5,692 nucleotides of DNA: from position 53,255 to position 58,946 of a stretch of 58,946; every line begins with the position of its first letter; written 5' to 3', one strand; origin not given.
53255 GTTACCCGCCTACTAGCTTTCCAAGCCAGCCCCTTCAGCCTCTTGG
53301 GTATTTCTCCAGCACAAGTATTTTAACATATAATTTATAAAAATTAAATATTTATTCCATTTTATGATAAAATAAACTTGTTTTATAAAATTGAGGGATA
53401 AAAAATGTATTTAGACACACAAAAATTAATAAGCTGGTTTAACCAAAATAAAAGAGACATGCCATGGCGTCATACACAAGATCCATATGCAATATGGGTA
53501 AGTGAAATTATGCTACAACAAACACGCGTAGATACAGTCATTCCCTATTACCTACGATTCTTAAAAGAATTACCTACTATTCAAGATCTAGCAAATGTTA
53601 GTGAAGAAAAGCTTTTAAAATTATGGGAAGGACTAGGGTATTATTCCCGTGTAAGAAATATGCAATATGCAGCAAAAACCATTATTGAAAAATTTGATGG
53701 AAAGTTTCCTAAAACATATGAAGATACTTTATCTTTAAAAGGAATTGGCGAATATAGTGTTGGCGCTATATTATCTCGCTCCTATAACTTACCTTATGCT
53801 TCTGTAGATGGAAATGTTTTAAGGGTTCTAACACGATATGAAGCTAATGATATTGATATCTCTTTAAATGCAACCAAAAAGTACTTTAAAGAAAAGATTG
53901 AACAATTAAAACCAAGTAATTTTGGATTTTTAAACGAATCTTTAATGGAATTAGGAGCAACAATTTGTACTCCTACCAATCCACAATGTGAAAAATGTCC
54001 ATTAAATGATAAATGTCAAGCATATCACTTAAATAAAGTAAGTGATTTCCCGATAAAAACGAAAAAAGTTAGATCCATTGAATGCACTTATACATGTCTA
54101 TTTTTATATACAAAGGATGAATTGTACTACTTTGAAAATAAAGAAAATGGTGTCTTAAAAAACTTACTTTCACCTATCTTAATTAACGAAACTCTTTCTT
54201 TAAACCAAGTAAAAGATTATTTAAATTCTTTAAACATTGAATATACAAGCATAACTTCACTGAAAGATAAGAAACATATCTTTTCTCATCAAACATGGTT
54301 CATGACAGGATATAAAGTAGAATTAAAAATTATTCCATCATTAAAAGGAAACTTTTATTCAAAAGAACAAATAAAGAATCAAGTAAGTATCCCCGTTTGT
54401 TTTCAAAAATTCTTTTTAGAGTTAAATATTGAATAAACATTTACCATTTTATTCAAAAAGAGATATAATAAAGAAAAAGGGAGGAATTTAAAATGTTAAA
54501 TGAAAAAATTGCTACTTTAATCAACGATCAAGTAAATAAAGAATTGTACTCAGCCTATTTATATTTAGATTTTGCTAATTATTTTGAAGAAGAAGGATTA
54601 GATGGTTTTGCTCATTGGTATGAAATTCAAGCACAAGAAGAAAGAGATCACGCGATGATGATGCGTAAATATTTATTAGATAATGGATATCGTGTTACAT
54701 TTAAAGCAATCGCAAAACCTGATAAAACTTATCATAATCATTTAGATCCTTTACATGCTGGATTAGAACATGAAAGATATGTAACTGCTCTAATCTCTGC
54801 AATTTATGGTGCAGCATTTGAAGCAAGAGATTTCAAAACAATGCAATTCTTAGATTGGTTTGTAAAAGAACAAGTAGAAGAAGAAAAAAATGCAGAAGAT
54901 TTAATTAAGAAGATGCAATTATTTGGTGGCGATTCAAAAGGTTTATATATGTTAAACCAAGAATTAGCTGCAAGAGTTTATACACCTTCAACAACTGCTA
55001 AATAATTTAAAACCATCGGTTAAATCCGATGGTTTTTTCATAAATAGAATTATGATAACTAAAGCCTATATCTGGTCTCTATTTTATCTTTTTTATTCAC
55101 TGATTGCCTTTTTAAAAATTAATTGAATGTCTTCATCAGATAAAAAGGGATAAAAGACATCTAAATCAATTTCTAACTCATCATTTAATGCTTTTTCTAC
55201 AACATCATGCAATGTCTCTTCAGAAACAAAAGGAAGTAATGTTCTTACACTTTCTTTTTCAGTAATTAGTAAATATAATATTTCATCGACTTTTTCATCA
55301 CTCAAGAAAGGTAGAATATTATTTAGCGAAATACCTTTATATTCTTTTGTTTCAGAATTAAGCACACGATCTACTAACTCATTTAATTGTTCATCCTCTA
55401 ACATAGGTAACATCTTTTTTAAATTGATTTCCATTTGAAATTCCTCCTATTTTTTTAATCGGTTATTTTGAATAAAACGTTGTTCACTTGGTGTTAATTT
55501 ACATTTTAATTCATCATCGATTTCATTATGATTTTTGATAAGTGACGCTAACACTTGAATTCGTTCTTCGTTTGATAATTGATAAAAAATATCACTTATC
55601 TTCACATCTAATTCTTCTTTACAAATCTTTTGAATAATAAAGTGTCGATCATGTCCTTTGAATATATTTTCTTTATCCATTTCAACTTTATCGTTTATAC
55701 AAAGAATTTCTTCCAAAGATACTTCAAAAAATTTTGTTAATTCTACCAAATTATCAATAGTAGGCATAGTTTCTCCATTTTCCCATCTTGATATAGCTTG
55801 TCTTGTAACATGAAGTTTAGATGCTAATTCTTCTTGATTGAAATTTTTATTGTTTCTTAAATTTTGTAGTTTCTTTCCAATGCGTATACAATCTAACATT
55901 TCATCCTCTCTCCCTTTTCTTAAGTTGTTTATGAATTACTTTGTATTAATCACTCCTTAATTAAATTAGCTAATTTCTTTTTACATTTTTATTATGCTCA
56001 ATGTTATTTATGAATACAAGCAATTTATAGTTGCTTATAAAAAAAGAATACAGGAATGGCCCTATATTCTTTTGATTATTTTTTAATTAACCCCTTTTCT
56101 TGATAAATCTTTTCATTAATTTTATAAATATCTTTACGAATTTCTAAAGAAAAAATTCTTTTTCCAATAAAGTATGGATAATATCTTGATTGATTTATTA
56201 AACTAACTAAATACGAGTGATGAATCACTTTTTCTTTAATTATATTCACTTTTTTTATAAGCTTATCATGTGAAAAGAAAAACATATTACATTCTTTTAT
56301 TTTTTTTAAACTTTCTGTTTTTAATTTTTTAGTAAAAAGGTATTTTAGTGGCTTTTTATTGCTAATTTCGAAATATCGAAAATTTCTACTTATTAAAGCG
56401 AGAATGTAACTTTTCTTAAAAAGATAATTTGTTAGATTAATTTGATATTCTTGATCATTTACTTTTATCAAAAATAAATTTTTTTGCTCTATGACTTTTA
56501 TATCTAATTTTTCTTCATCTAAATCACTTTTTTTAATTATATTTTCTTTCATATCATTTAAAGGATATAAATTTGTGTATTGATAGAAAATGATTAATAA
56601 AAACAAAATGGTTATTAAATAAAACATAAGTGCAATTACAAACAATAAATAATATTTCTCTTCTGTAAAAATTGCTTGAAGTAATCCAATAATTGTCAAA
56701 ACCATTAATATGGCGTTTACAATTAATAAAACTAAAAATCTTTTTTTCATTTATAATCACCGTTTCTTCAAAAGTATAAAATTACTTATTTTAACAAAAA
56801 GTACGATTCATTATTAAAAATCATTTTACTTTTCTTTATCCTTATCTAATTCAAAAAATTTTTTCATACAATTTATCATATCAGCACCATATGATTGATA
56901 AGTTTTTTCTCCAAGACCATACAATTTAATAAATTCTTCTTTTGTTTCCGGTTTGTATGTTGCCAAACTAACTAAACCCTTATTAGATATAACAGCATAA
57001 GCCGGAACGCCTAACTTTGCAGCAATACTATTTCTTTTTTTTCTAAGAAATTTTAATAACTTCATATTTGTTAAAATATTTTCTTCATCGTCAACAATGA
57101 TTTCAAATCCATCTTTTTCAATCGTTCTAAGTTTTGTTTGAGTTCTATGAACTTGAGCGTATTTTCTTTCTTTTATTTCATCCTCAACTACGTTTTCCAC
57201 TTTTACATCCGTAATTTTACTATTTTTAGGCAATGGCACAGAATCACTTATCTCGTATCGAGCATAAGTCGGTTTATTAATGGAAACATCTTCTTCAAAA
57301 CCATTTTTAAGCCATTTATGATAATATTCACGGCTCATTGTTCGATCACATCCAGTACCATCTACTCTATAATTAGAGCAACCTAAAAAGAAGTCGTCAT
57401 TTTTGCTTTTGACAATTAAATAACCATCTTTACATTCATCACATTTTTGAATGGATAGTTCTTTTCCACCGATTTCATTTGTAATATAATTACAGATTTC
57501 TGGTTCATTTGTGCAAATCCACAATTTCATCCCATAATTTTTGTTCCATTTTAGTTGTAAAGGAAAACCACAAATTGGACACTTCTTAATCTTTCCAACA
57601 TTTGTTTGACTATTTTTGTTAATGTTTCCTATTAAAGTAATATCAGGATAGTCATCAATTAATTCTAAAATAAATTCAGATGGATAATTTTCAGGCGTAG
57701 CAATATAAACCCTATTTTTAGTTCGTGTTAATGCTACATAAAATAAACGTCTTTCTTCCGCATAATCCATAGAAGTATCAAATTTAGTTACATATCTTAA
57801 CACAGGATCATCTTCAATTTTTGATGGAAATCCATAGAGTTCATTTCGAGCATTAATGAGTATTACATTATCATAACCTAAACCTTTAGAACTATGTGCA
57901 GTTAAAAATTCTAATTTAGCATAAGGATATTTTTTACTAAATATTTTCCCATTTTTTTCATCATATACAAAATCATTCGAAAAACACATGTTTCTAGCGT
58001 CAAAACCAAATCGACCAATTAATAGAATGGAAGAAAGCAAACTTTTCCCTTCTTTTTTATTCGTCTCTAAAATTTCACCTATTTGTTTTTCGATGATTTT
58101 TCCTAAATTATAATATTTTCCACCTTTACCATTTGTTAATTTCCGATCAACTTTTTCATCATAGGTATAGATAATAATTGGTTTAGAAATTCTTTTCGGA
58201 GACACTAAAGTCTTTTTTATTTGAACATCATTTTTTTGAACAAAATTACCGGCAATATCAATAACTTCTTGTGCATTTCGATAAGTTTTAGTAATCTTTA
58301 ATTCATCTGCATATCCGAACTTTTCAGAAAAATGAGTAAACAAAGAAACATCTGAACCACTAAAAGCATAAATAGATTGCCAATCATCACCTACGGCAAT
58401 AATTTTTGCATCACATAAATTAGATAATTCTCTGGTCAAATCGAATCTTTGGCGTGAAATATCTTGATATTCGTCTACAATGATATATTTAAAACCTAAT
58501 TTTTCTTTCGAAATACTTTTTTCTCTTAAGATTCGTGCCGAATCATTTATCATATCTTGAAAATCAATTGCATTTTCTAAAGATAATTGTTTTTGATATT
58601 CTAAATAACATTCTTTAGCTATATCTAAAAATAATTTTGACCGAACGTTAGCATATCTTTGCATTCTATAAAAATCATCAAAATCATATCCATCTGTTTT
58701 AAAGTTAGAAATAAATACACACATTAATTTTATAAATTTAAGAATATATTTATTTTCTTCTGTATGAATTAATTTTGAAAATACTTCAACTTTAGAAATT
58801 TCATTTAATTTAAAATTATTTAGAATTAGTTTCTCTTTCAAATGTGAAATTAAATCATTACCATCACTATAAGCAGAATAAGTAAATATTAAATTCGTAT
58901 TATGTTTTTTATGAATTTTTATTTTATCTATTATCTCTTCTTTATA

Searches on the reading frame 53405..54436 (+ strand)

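Call 26: search_protein_families(library=pfam, proteins=[window:53405-54436:+], max_evalue=0.001)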
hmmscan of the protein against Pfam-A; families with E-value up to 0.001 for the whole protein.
window:53405-54436:+ (343 aa): 4 families
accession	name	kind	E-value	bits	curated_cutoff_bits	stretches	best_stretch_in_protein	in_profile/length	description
PF00730.31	HhH-GPD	-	6.4e-20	72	26.2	1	32-166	1-107/108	HhH-GPD superfamily base excision DNA repair protein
PF14815.12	NUDIX_4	-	4.9e-07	30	35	1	243-337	15-111/113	NUDIX domain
PF00633.29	HHH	-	0.00044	20.4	24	0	96-124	1-29/30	Helix-hairpin-helix motif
PF10576.14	EndIII_4Fe-2S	-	0.00056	20.6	20.5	1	188-204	1-17/17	Iron-sulfur binding domain of endonuclease III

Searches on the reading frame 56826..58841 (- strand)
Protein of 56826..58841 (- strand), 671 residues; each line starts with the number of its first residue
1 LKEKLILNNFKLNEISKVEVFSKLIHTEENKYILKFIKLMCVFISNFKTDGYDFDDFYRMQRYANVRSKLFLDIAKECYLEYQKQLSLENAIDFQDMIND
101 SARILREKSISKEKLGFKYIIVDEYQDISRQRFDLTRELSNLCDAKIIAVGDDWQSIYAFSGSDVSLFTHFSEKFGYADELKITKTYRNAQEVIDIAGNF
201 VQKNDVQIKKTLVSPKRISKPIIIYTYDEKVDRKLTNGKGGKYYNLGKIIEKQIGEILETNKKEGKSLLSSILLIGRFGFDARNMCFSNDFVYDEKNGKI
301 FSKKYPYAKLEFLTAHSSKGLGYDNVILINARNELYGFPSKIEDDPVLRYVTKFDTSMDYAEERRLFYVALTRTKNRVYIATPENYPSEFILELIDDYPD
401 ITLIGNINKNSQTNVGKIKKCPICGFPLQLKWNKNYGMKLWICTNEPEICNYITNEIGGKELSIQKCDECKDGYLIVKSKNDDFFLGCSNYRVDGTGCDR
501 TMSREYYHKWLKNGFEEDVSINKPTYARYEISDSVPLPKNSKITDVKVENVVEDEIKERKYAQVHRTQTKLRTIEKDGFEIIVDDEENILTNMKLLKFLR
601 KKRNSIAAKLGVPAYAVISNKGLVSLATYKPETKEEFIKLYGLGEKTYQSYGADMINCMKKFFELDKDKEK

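Call 26: search_protein_families(library=pfam, proteins=[window:56826-58841:-], max_evalue=0.001)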
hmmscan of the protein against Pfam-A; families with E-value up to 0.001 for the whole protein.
window:56826-58841:- (671 aa): 7 families
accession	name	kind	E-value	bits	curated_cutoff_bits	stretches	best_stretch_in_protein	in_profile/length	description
PF00580.27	UvrD-helicase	-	1.7e-22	80.9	23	1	13-175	108-270/271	UvrD/REP helicase N-terminal domain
PF13361.12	UvrD_C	-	6.6e-15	55.8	25.6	1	308-382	285-347/350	UvrD-like helicase C-terminal domain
PF00570.28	HRDC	-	9.7e-14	51.5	23.8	1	594-658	3-67/68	HRDC domain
PF01396.24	Zn_ribbon_Top1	-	4.1e-08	33.3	32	1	465-491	2-27/39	Topoisomerase DNA binding C4 zinc finger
PF13538.12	UvrD_C_2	-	2.1e-07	31.1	27.4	1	354-380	25-51/52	UvrD-like helicase C-terminal domain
PF13245.12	AAA_19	-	2e-06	28.5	25.1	1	105-160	79-133/134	AAA domain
PF01443.25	Viral_helicase1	-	4.1e-06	27.2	21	0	95-214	37-155/228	Viral superfamily 1 RNA helicase core domain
